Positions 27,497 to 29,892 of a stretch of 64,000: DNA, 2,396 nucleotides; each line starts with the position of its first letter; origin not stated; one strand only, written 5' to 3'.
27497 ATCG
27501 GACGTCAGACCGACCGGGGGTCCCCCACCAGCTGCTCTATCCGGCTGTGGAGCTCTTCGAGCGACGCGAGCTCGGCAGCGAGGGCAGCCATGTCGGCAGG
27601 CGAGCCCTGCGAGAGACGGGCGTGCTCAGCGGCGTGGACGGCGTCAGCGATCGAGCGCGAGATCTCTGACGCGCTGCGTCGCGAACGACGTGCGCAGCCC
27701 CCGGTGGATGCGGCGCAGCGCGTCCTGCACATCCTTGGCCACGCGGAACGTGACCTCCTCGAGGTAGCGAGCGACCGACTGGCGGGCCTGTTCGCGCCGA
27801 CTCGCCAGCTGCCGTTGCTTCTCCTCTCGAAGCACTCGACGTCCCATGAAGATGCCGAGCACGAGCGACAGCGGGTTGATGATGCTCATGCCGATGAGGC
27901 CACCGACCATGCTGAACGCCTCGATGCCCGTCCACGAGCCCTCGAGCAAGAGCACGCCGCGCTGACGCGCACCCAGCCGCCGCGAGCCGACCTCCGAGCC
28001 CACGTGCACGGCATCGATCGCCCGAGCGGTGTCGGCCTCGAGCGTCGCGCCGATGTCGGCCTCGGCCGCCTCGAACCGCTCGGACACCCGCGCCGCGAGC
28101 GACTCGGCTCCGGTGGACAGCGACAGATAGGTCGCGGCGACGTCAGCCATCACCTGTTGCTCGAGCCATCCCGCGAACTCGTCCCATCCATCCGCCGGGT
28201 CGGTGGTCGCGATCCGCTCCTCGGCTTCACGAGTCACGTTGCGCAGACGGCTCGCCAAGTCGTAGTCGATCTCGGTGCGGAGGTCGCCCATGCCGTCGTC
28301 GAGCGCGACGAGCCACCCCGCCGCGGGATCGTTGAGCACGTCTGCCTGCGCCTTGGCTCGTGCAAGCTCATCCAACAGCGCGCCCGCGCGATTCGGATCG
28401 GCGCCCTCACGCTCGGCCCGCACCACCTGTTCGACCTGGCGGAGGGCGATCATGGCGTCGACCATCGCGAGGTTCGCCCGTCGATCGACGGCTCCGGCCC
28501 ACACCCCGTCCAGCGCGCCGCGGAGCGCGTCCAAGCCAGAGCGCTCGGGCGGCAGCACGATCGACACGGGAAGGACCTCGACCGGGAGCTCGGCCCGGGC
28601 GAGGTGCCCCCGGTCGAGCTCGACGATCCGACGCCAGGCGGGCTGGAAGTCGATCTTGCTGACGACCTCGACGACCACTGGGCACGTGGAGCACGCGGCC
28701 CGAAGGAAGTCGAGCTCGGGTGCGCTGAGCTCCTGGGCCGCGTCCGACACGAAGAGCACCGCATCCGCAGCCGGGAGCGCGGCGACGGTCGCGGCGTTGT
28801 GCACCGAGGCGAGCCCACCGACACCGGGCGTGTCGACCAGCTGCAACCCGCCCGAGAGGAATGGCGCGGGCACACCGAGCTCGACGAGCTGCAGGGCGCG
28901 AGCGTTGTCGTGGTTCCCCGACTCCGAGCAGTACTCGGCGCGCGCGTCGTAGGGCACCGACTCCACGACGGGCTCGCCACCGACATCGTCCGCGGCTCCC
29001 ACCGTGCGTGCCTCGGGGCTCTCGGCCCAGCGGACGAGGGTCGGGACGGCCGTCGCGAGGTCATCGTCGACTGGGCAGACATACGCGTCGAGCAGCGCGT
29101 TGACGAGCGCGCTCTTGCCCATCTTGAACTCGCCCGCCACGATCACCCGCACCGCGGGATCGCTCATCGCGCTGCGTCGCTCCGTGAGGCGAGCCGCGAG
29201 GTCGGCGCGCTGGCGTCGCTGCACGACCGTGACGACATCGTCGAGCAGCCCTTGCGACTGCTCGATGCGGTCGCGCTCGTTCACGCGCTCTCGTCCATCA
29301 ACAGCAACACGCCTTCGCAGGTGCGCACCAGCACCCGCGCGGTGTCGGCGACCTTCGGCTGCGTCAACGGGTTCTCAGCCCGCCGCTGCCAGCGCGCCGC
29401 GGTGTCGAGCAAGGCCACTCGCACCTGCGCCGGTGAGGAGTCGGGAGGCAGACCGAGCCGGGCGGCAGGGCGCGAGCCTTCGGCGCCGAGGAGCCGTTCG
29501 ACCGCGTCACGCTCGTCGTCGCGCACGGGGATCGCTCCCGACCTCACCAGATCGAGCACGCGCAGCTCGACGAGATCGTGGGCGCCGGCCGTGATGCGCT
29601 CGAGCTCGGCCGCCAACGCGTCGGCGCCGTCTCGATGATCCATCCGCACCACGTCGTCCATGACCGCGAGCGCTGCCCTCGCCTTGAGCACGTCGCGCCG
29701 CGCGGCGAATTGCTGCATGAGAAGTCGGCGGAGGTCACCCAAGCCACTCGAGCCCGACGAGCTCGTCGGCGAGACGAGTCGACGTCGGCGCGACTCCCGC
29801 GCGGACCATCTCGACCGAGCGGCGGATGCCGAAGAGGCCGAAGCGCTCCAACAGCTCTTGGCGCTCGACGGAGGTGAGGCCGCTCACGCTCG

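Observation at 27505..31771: Ser/Thr kinase fused to a dynamin-like GTPase, coupled to a second membrane-inserting dynamin-like GTPase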

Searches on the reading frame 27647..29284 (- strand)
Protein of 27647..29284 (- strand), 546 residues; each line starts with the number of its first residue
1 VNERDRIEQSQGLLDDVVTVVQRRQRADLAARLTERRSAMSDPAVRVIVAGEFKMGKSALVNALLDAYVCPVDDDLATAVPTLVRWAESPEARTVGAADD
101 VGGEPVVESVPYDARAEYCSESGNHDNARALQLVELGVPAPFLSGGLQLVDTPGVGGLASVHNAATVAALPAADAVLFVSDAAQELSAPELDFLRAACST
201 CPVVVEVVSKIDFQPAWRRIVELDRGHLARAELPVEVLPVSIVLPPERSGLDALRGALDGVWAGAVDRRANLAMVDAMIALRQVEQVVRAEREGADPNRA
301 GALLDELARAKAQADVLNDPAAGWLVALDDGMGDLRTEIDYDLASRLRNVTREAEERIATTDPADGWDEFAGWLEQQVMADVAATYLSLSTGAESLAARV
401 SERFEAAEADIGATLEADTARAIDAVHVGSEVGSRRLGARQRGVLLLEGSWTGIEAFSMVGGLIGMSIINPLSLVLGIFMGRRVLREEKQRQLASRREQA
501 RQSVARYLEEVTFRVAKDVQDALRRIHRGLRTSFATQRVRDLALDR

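Call 8: search_protein_families(library=pfam, proteins=[window:27647-29284:-], max_evalue=0.01)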
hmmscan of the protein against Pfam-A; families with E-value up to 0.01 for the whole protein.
window:27647-29284:- (546 aa): 2 families
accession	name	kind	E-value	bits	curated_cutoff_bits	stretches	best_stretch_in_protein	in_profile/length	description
PF00350.29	Dynamin_N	-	3.7e-16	60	27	1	47-196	1-152/168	Dynamin family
PF01926.29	MMR_HSR1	-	6.9e-06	26.6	21.9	1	46-193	1-96/113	50S ribosome-binding GTPase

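Call 11: search_protein_families(library=padloc, proteins=[window:27647-29284:-], max_evalue=0.01)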
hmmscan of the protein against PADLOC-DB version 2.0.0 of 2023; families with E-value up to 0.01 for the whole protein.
window:27647-29284:- (546 aa): 2 families
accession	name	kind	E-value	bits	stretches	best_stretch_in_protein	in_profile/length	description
PDLC03839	LeoA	-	1.5e-13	48.8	2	145-212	103-174/559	-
PDLC03841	LeoBC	-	3e-12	44.5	2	25-195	59-172/601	-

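Call 12: search_protein_families(library=ncbifam, proteins=[window:27647-29284:-], max_evalue=0.01)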
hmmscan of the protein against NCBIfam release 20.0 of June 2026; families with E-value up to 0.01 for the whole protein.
window:27647-29284:- (546 aa): 7 families
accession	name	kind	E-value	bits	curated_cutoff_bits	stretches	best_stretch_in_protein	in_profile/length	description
NF052648.1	DynmDynABac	equivalog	5e-06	24.6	1600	1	3-212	3-200/1187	dynamin GTPase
TIGR03594.1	GTPase_EngA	equivalog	9.9e-06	24.8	306.7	0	147-214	50-121/432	ribosome biogenesis GTPase Der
NF000908.1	PRK00089.1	equivalog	0.00071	19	237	0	149-223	55-132/291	GTPase Era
TIGR00231.1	small_GTP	domain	0.0014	18.4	42.5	0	45-73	4-32/164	GTP-binding protein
TIGR03918.1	GTP_HydF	equivalog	0.0014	17.6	325.55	0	145-216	56-130/392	[FeFe] hydrogenase H-cluster maturation GTPase HydF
NF008280.0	PRK11058.1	equivalog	0.0026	16.6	441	1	7-117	160-266/426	ribosome rescue GTPase HflX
TIGR03156.1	GTP_HflX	equivalog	0.0037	16.2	216.75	1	7-102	152-246/351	GTPase HflX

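Call 24: search_solved_structures(query=window:27647-29284:-, max_evalue=1, show_alignments=2)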
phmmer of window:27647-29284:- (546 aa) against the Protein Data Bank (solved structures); distinct sequences matched with E-value up to 1: 13.
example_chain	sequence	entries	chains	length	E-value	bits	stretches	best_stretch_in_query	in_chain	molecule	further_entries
6j72_A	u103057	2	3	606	1.8e-75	258.1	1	13-534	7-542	Isoniazid inducible gene protein IniA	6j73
2j68_A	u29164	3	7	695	2.1e-05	27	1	42-194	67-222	BACTERIAL DYNAMIN-LIKE PROTEIN | DYNAMIN FAMILY PROTEIN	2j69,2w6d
7am2_BU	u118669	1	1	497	0.00048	22.5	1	148-226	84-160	GTPase Der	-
5owv_A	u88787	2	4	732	0.00068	22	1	95-195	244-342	GTP-binding protein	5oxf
9kff_A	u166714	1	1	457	0.0087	18.3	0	32-79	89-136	Mitofusin FZO1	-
9kfd_A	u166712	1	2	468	0.0094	18.2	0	32-79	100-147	Mitofusin FZO1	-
9kfe_A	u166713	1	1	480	0.01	18.1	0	32-79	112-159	Mitofusin FZO1,Mitofusin FZO1,Fzo1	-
5owv_C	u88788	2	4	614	0.036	16.3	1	42-157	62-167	GTP-binding protein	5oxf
7aoi_XL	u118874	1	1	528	0.12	14.6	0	31-66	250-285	GTP-binding protein, putative,mt-EngA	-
6yxx_EA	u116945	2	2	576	0.16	14.1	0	31-66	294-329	mt-EngA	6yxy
9em9_A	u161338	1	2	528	0.17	14.1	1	26-95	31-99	Slr0869 protein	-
7zw6_A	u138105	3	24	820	0.31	13.2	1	26-95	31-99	Slr0869 protein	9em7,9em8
6wj8_A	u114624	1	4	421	0.92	11.6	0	137-208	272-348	4-aminobutyrate aminotransferase PuuE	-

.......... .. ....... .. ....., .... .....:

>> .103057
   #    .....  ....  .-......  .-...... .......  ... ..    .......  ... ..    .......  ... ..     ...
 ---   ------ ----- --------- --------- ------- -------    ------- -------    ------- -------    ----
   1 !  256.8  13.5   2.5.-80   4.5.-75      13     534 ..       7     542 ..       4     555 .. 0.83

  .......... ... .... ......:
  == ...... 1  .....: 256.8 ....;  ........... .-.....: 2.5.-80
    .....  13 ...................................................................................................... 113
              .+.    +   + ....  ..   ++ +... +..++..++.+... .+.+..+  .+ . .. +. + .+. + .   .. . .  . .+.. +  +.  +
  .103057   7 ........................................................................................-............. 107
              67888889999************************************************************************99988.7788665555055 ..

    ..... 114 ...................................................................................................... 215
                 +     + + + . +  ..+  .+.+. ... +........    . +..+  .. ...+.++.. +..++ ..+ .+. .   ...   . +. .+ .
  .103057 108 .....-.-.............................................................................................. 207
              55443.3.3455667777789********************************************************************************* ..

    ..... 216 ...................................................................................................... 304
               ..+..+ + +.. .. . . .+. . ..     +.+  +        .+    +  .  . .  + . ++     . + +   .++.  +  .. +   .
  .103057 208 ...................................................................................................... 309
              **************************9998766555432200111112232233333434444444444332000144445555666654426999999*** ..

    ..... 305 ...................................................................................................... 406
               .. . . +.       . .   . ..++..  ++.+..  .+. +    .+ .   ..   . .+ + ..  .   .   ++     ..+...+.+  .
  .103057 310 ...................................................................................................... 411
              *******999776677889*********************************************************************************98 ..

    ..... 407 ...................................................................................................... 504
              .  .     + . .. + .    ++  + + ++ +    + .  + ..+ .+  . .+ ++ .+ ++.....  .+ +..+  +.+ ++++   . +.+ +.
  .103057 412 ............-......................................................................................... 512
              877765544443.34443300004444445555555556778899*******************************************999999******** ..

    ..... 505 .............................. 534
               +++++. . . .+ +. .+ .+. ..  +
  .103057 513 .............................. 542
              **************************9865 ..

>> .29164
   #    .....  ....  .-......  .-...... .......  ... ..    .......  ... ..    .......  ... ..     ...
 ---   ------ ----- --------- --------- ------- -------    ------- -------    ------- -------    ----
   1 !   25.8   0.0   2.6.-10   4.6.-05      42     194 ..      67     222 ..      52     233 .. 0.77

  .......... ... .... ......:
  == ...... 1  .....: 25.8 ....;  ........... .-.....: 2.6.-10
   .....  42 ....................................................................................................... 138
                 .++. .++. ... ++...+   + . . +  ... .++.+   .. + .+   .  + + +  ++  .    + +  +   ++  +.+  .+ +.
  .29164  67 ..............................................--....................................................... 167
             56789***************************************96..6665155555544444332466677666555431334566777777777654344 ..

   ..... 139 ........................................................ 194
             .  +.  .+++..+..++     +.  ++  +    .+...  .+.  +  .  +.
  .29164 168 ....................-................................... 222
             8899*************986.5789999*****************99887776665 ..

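Call 29: find_homologous_proteins(query=window:27647-29284:-, max_evalue=1e-10)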
Query window:27647-29284:- (546 aa): 1085 proteins with E <= 1e-10 among 8000 candidates; the best 120 are listed.
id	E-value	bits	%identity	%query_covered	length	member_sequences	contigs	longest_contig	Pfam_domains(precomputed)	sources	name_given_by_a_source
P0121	0.0e+0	1161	100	100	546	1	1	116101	PF01926.30,PF00350.30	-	-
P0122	3.4e-271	919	81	98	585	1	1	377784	PF01926.30,PF00350.30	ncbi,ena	-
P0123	2.0e-267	906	80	98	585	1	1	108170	PF01926.30,PF00350.30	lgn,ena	-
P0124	7.8e-266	901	79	98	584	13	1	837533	PF01926.30,PF00350.30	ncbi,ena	-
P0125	2.1e-265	900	81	97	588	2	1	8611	PF01926.30,PF00350.30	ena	-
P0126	1.7e-264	897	79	98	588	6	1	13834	PF01926.30,PF00350.30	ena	-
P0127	6.6e-243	825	93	77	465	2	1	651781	PF01926.30,PF00350.30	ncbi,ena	-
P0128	8.3e-171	588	84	61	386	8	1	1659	-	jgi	jgi:hypothetical protein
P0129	1.3e-141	491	85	52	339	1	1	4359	-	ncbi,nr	ncbi:MAG TPA: hypothetical protein VK461_11640, partial [Acidimicrobiales bacterium]|nr:hypothetical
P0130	6.0e-126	440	46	96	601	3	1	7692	PF01926.30,PF00350.30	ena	-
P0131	5.7e-124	433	45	96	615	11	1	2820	PF01926.30,PF00350.30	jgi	jgi:hypothetical protein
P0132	4.5e-123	430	45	94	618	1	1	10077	PF00350.30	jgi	jgi:Dynamin family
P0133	7.9e-123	429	44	95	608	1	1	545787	PF00350.30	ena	-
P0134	2.7e-122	427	45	97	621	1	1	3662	PF01926.30,PF00350.30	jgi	jgi:GTPase SAR1 family protein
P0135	4.0e-122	427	45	94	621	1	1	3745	PF01926.30,PF00350.30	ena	-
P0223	1.1e-110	389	42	97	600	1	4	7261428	PF01926.30,PF00350.30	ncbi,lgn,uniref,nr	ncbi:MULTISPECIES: dynamin family protein [Pseudonocardia]|uniref:Isoniazid-induced protein IniA n=2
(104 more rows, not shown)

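Call 30: find_encoding_contigs(protein=P0223, flank=8000, max_places=1)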
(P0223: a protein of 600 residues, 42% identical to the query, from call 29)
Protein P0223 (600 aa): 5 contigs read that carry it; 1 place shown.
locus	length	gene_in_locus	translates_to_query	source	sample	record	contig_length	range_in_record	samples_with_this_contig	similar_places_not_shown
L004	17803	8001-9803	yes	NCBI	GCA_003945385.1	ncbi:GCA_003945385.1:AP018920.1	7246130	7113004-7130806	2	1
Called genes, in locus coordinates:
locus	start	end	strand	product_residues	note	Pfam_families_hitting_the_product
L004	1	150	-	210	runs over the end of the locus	PF01243:PNPOx_N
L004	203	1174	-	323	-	PF02558:ApbA, PF08546:ApbA_C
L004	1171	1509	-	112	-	PF04237:YjbR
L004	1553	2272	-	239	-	PF00561:Abhydrolase_1, PF12697:Abhydrolase_6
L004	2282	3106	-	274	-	-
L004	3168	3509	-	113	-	-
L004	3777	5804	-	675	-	PF00012:HSP70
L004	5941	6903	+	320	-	-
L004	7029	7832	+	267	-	PF27122:IniB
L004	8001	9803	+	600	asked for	PF00350:Dynamin_N, PF01926:MMR_HSR1 (faint)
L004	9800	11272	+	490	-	PF00350:Dynamin_N, PF01926:MMR_HSR1 (faint)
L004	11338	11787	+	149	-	PF00583:Acetyltransf_1, PF13673:Acetyltransf_10, PF13508:Acetyltransf_7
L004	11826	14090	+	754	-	PF00122:E1-E2_ATPase, PF00702:Hydrolase, PF08282:Hydrolase_3 (faint)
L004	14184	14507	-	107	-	PF12680:SnoaL_2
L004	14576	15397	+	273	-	PF00376:MerR, PF13411:MerR_1, PF06445:GyrI-like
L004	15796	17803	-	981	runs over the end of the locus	PF13401:AAA_22 (faint), PF00196:GerE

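Call 41: search_protein_families(library=pfam, proteins=[L004:3777-5804:-, L004:5941-6903:+, L004:7029-7832:+], max_evalue=0.01)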
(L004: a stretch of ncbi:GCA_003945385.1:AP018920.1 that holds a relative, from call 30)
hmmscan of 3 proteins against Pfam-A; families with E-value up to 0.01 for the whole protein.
L004:3777-5804:- (675 aa): 4 families
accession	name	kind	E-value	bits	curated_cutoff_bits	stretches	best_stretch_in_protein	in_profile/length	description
PF00012.26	HSP70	-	5.9e-12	45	20.6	1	87-343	111-371/599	Hsp70 protein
PF02782.22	FGGY_C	-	0.00082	19.6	27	1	300-343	151-193/198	FGGY family of carbohydrate kinases, C-terminal domain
PF06723.19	MreB_Mbl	-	0.0057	16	27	0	91-342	75-317/327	MreB/Mbl protein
PF01869.26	BcrAD_BadFG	-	0.0093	16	31.5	0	286-342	206-269/271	BadF/BadG/BcrA/BcrD ATPase family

L004:5941-6903:+ (320 aa): 0 families

L004:7029-7832:+ (267 aa): 0 families

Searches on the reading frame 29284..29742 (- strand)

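Call 8: search_protein_families(library=pfam, proteins=[window:29284-29742:-], max_evalue=0.01)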
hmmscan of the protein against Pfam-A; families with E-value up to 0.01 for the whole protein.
window:29284-29742:- (153 aa): 0 families

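Call 11: search_protein_families(library=padloc, proteins=[window:29284-29742:-], max_evalue=0.01)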
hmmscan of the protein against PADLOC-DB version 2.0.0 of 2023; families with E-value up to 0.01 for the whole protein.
window:29284-29742:- (153 aa): 0 families

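Call 12: search_protein_families(library=ncbifam, proteins=[window:29284-29742:-], max_evalue=0.01)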
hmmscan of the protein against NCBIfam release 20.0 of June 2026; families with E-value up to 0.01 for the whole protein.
window:29284-29742:- (153 aa): 1 family
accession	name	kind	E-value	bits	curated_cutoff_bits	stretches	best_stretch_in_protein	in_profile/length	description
NF004523.0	PRK05868.1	equivalog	0.00024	20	536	1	14-69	210-263/372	FAD-binding protein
